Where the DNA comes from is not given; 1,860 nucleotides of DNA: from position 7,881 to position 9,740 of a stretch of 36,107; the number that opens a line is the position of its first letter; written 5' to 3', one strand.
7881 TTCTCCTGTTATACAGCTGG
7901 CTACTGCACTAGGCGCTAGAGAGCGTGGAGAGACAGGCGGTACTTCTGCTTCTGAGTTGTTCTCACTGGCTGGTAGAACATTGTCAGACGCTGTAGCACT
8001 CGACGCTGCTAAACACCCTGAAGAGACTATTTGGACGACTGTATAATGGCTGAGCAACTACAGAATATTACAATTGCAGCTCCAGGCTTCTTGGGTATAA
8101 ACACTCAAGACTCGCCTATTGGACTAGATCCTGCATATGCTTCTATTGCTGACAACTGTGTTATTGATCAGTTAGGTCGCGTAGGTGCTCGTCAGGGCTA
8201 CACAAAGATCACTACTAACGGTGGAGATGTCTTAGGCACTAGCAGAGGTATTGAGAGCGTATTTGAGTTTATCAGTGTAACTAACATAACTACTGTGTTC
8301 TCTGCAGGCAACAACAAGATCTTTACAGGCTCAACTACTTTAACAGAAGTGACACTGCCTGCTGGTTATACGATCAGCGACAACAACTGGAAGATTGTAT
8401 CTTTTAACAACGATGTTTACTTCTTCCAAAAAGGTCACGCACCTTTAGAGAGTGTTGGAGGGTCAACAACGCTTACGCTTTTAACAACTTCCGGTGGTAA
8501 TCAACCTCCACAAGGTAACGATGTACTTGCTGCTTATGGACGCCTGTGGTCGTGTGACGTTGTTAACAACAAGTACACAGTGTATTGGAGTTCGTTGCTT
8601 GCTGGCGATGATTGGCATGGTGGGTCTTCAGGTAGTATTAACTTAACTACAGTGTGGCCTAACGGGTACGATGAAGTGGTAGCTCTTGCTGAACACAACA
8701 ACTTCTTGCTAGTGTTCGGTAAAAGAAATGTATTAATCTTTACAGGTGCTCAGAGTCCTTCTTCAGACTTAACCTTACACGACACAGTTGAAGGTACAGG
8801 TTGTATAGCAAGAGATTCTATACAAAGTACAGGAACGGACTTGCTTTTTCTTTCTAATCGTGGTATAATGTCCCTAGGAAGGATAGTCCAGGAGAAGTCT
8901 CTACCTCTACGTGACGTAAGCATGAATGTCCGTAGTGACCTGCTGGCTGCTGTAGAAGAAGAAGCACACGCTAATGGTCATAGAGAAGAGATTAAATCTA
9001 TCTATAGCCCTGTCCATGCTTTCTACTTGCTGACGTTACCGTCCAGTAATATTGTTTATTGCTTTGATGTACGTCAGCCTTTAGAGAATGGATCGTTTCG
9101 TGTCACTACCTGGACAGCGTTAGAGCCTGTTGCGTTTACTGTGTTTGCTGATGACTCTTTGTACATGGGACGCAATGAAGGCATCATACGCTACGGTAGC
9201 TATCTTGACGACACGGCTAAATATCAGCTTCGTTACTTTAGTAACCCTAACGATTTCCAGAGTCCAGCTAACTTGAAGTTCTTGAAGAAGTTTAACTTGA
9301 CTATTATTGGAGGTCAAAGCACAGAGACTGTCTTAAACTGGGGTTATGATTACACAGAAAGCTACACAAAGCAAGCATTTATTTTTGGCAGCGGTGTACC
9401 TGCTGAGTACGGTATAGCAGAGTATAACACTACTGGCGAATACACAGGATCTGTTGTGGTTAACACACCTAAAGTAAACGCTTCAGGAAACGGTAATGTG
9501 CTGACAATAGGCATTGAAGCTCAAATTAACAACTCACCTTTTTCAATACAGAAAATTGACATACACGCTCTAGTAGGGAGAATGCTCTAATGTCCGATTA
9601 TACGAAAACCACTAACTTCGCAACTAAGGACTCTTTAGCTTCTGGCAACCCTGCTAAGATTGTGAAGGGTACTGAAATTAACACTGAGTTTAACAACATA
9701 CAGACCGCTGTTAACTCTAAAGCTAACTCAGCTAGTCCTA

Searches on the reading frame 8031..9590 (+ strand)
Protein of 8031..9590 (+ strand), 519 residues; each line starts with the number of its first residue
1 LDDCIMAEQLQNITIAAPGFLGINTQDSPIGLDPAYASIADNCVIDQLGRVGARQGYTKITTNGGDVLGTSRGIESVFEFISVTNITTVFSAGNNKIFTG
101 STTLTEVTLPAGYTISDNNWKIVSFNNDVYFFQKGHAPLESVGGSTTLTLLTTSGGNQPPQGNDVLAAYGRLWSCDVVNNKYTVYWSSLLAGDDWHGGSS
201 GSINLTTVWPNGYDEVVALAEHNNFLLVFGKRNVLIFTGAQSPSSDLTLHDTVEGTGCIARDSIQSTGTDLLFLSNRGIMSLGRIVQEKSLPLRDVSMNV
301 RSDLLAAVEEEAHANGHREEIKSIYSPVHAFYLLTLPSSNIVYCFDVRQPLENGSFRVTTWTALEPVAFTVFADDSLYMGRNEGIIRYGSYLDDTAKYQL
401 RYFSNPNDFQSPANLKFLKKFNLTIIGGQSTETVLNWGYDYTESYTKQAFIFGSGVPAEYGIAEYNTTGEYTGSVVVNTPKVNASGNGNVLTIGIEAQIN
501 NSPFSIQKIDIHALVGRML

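Call 5: search_protein_families(library=phrogs, proteins=[window:8031-9590:+], max_evalue=0.001)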
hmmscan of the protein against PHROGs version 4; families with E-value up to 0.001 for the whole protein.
window:8031-9590:+ (519 aa): 3 families
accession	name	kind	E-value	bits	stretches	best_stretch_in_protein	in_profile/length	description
phrog_5107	-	lysis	8.2e-31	108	1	22-512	15-526/533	amidase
phrog_578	-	connector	2.4e-09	37.2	1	214-365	187-324/486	head closure Hc3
phrog_511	-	head and packaging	2.9e-06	26.9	1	149-282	551-671/862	internal virion protein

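Call 7: search_protein_families(library=pfam, proteins=[window:8031-9590:+], max_evalue=0.01)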
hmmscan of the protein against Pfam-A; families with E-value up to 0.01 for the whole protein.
window:8031-9590:+ (519 aa): 0 families

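Call 33: search_dna_similar(query=window:8031-9587:+, collection=phages, mode=protein, max_rows=25, max_evalue=0.001)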
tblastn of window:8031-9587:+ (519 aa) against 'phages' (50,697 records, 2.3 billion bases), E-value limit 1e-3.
Records with a match: 3; places in all: 3; records where one place covers at least 80% of the query: 0.
Best place of each record, by identity: <60% 3.
By first word of the organism name: Roseobacter 3.
By host as written in the record: Rhodobacteraceae bacterium FZCC0023 3.
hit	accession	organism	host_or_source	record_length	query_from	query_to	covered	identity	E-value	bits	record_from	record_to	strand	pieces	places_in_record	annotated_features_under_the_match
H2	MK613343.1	Roseobacter phage CRP-1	Rhodobacteraceae bacterium FZCC0023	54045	216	519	59%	25.2%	3e-7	59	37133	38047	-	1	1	putative structural protein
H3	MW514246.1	Roseobacter phage CRP-9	Rhodobacteraceae bacterium FZCC0023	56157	216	519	59%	24.0%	7e-6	55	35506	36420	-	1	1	putative structural protein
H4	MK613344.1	Roseobacter phage CRP-2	Rhodobacteraceae bacterium FZCC0023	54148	216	488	53%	24.1%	2e-4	50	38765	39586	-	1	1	putative structural protein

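Call 35: get_annotated_region(hit=H2, flank=14000)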
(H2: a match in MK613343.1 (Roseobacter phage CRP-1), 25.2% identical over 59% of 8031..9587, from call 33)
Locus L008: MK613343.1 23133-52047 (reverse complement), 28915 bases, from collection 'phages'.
description: Roseobacter phage CRP-1, complete genome.
organism: Roseobacter phage CRP-1 (NCBI taxid 2559280)
taxonomy: Viruses; Duplodnaviria; Heunggongvirae; Uroviricota; Caudoviricetes
host: Rhodobacteraceae bacterium FZCC0023; source: East Sea of China; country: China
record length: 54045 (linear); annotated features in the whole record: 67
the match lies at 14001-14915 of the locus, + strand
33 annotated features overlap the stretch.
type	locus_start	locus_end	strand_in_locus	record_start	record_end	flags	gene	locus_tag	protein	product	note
CDS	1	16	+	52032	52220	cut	-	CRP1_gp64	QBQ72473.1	hypothetical protein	-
CDS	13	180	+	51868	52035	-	-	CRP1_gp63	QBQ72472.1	hypothetical protein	-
CDS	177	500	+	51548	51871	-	-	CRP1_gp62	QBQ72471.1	hypothetical protein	-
CDS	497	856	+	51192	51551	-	-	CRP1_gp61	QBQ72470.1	hypothetical protein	-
CDS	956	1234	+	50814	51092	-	-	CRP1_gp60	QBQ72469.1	hypothetical protein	-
CDS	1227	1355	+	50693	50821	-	-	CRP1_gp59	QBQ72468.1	hypothetical protein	-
CDS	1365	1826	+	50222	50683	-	-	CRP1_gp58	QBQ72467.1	hypothetical protein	-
CDS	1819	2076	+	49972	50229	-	-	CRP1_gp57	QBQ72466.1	hypothetical protein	-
CDS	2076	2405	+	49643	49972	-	-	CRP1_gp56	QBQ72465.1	hypothetical protein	-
CDS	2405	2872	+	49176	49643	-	-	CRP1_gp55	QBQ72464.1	putative endolysin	-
CDS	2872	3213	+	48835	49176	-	-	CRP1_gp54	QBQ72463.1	hypothetical protein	-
CDS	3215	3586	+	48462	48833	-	-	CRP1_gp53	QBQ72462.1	terminase small subunit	-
CDS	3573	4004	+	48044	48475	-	-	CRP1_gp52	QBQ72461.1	hypothetical protein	-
CDS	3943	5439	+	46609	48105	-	-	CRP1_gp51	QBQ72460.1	terminase large subunit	-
CDS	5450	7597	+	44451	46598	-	-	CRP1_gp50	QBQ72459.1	putative portal protein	-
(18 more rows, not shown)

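Call 92: search_protein_families(library=ncbifam, proteins=[window:8031-9587:+], max_evalue=0.01)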
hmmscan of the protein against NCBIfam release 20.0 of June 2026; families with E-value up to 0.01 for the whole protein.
window:8031-9587:+ (519 aa): 0 families
